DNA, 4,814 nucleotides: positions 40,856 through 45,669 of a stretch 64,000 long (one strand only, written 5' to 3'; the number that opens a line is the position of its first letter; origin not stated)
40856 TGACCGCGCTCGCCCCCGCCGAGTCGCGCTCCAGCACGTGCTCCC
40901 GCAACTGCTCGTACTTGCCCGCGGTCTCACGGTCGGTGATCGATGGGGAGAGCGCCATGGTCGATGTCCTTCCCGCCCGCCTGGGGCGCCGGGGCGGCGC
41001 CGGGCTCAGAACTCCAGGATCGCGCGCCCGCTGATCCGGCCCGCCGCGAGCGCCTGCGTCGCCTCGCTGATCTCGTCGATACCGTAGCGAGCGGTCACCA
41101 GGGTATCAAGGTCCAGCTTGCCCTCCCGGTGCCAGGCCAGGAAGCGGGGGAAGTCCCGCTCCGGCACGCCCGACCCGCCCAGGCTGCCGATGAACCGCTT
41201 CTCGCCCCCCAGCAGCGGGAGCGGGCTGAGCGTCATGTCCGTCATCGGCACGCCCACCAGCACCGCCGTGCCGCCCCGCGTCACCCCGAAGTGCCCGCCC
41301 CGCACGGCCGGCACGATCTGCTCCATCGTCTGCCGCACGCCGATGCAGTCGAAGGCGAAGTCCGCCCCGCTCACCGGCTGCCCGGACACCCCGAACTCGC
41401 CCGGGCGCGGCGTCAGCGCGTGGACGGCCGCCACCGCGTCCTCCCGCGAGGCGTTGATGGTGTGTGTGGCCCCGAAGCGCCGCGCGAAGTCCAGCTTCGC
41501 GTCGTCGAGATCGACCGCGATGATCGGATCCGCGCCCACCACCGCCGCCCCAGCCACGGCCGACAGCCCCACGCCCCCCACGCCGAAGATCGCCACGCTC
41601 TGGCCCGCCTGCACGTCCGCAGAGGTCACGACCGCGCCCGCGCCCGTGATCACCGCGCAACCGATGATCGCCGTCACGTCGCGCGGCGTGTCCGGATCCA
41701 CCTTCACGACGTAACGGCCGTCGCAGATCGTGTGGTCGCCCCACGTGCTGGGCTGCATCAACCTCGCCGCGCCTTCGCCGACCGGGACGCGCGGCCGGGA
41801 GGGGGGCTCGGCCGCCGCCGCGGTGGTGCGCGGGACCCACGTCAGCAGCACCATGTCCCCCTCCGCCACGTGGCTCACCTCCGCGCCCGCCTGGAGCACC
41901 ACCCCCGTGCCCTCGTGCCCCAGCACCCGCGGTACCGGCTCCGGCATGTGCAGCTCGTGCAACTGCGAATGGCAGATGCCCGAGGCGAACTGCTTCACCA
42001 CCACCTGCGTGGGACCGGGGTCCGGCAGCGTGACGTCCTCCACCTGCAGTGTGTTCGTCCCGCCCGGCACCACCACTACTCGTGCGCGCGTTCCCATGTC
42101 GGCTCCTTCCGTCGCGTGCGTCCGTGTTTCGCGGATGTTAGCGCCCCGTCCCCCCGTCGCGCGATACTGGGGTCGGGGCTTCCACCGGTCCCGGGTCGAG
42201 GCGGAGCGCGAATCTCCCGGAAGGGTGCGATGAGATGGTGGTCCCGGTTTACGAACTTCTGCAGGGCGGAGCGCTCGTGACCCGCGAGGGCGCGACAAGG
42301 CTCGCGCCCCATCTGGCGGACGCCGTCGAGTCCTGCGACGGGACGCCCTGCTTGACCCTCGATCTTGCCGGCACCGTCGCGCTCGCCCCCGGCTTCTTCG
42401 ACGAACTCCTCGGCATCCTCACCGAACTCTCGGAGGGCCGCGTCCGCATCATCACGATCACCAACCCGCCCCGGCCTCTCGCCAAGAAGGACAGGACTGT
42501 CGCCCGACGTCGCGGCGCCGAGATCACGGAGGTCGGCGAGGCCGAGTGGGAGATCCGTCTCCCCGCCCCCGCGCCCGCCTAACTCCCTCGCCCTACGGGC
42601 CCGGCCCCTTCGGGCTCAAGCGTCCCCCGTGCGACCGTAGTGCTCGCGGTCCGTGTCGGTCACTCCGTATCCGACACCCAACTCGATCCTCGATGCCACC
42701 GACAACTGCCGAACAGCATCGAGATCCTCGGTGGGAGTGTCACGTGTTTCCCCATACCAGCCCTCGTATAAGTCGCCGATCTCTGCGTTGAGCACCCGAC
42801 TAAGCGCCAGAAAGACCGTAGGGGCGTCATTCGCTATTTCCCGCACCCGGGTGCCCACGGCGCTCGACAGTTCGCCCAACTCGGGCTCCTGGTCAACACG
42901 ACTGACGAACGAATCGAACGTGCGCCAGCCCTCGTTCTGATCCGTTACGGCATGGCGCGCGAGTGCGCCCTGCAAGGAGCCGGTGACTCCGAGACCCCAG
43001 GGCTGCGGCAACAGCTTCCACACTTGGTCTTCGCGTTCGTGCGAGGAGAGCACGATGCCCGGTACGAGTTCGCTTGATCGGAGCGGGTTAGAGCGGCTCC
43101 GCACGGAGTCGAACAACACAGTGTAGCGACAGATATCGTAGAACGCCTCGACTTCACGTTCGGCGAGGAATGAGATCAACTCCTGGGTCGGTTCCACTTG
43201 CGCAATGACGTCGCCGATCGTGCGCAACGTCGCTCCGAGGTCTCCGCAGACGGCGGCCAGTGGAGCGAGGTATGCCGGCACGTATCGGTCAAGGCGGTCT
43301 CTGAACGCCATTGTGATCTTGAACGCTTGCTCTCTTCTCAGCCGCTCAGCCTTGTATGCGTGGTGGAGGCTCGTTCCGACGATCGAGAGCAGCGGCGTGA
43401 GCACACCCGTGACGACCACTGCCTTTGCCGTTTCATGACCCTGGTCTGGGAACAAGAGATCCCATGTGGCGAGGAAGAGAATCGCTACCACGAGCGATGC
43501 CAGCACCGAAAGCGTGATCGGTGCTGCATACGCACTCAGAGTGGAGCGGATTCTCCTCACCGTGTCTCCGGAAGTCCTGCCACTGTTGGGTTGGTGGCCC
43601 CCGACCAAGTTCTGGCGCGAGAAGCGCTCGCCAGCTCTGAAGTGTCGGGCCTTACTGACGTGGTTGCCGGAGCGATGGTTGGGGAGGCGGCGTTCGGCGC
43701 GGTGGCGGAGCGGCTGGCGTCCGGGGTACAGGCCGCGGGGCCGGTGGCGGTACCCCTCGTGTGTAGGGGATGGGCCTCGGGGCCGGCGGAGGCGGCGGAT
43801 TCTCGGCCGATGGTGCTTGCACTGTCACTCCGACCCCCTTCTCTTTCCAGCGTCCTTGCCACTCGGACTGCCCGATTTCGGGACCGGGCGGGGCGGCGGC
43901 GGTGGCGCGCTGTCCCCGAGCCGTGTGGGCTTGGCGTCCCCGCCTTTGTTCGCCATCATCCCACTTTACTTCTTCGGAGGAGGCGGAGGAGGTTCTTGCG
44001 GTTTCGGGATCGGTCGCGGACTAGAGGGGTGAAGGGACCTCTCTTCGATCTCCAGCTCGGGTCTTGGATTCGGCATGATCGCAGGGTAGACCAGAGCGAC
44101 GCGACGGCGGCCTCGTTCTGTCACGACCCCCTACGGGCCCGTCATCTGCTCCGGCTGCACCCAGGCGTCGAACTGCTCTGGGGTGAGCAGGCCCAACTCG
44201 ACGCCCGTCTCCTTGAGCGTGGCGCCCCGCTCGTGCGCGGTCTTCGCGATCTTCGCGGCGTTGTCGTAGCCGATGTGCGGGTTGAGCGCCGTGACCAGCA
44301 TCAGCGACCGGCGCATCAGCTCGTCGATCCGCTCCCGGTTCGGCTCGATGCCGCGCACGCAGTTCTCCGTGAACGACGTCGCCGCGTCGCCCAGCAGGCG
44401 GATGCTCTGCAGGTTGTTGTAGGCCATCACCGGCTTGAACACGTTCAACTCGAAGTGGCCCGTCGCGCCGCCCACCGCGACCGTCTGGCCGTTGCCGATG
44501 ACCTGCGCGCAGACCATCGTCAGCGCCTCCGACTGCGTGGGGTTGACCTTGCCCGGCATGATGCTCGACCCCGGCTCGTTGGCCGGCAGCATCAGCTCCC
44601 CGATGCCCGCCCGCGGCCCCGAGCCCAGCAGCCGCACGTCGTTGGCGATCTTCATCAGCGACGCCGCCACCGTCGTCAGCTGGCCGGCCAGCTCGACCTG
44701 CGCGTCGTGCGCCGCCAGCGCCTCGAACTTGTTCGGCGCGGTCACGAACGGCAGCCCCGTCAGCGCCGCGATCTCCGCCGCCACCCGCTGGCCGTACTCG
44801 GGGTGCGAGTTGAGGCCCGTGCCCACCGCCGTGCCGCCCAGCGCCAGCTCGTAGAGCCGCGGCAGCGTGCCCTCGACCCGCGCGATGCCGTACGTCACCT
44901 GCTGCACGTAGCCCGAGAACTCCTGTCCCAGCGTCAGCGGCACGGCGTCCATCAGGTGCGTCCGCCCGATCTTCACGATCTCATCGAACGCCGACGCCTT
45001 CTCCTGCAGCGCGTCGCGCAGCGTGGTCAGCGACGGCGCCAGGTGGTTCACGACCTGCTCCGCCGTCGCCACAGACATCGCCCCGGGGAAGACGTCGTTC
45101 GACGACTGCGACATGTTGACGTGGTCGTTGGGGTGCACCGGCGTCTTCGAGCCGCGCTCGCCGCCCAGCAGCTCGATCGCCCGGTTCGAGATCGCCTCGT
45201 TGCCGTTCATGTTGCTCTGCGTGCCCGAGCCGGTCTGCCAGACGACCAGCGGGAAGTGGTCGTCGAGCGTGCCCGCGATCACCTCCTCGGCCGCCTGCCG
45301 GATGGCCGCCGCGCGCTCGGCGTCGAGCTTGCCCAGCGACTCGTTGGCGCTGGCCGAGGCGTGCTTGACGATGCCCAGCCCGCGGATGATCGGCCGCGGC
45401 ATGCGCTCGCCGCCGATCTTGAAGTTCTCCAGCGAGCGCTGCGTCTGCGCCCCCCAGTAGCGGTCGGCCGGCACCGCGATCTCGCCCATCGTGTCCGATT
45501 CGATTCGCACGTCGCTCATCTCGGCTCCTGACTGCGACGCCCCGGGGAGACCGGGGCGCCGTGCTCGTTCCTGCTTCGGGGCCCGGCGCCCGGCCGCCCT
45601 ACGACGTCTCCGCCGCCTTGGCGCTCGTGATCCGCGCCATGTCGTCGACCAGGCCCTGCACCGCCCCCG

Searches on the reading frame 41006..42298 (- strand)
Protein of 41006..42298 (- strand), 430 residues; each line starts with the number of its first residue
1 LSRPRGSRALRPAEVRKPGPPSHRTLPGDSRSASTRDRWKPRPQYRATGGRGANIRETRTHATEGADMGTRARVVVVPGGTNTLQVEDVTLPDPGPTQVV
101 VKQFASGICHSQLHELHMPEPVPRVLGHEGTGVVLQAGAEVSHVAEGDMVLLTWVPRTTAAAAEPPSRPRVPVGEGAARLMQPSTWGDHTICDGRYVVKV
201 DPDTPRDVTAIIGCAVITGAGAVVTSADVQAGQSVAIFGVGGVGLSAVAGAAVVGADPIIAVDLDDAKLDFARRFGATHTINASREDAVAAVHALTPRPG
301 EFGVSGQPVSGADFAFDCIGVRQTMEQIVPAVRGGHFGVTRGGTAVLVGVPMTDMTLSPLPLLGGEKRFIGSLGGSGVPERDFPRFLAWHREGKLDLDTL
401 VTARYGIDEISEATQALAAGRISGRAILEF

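Call 13: search_protein_families(library=pfam, proteins=[window:41006-42298:-], max_evalue=0.001)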
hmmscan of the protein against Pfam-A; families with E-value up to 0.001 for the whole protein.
window:41006-42298:- (430 aa): 3 families
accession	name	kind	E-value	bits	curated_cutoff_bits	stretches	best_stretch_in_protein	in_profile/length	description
PF00107.32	ADH_zinc_N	-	1.8e-22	80.1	31.8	1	242-389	1-126/129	Zinc-binding dehydrogenase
PF08240.17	ADH_N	-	8.3e-11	42.5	23.5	1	95-158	1-66/104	Alcohol dehydrogenase GroES-like domain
PF13602.12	ADH_zinc_N_2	-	4.9e-06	27.9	27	1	276-428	2-134/134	Zinc-binding dehydrogenase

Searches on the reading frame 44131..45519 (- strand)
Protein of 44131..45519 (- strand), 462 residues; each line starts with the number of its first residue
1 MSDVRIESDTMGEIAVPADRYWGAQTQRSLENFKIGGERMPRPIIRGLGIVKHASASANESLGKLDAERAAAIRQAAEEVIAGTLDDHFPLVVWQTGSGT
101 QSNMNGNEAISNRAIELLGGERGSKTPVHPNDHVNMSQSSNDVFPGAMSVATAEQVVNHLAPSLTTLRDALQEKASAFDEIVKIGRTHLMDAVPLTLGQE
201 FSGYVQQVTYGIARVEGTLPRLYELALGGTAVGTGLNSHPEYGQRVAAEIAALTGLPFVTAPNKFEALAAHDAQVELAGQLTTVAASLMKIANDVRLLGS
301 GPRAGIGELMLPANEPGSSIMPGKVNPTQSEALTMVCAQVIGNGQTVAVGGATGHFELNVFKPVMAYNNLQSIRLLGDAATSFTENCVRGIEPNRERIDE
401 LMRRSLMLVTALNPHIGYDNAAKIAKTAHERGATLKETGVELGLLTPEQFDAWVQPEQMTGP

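Call 83: search_protein_families(library=pfam, proteins=[window:44131-45519:-], max_evalue=0.001)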
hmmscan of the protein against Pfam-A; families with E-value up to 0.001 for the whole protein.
window:44131-45519:- (462 aa): 2 families
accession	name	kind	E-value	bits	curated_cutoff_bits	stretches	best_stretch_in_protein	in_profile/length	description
PF00206.25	Lyase_1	-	1.4e-112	376.6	27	1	12-342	1-312/312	Lyase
PF10415.14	FumaraseC_C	-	4.3e-26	91.5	32.5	1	408-461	1-54/54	Fumarase C C-terminus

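Call 98: find_homologous_proteins(query=window:44131-45519:-, max_evalue=1e-100)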
Query window:44131-45519:- (462 aa): 8000 proteins with E <= 1e-100 among 8000 candidates; the best 120 are listed.
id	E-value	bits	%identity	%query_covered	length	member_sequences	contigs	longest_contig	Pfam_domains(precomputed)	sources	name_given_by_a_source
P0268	1.2e-289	979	96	100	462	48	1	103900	PF10415.15,PF00206.26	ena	-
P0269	2.7e-272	922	89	100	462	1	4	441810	PF10415.15,PF00206.26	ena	-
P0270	6.4e-272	920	89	100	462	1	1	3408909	PF10415.15,PF00206.26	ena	-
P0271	2.6e-271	918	89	100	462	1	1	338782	PF10415.15,PF00206.26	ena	-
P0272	9.3e-270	913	89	100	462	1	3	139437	PF10415.15,PF00206.26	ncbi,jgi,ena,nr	ncbi:MAG: fumarate hydratase, class II [Chloroflexi bacterium]|jgi:fumarate hydratase class II|nr:MA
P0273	2.1e-269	912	89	100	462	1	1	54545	PF10415.15,PF00206.26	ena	-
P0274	7.5e-265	897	87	100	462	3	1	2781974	PF10415.15,PF00206.26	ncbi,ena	-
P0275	1.2e-253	860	83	100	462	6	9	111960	PF10415.15,PF00206.26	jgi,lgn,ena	jgi:fumarate hydratase class II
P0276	6.0e-249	845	82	99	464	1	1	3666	PF10415.15,PF00206.26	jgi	jgi:fumarate hydratase class II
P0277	8.8e-249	844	83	100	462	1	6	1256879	PF10415.15,PF00206.26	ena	-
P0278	1.6e-248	843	82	100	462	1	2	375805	PF10415.15,PF00206.26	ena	-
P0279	1.9e-247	840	82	99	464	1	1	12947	PF10415.15,PF00206.26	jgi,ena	-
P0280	2.7e-247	839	82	99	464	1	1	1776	PF10415.15,PF00206.26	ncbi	-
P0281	6.9e-247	838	82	100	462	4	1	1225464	PF10415.15,PF00206.26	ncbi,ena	-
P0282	8.5e-247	838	82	99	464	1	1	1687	PF10415.15,PF00206.26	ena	-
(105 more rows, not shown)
